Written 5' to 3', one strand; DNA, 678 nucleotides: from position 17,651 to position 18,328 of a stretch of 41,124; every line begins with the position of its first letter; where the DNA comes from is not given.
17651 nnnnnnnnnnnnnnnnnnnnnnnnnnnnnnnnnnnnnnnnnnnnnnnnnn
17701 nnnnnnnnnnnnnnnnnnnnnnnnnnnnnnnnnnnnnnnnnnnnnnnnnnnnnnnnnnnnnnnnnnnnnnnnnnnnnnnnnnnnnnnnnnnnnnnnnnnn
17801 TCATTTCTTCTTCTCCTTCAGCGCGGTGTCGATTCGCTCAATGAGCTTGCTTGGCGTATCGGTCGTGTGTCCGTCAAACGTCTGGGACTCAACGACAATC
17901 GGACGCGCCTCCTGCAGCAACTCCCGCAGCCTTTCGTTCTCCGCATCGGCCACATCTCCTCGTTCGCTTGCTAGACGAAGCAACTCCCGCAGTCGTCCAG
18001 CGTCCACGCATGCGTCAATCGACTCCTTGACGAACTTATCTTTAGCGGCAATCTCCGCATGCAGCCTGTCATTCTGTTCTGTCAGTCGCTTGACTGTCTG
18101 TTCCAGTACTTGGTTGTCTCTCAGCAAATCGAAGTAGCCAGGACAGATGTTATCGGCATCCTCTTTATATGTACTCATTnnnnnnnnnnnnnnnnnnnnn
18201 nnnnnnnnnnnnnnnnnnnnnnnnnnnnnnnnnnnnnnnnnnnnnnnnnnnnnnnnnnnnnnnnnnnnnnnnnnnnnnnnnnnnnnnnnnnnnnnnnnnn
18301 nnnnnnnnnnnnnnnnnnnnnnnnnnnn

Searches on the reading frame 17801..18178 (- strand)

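Call 7: search_protein_families(library=pfam, proteins=[window:17801-18178:-], max_evalue=0.01)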
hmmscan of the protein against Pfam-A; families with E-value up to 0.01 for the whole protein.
window:17801-18178:- (125 aa): 1 family
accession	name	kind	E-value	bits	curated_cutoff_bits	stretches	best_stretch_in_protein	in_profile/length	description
PF07716.20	bZIP_2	-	0.0064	17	22.3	1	21-45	26-50/54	Basic region leucine zipper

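Call 8: search_protein_families(library=phrogs, proteins=[window:17801-18178:-], max_evalue=0.01)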
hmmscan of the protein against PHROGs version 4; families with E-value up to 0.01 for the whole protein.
window:17801-18178:- (125 aa): 2 families
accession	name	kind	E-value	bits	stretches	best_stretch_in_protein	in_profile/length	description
phrog_25770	-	unknown function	0.0018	19.3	0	75-108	43-76/160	-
phrog_4029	-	unknown function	0.0025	19.2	1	24-123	62-141/144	-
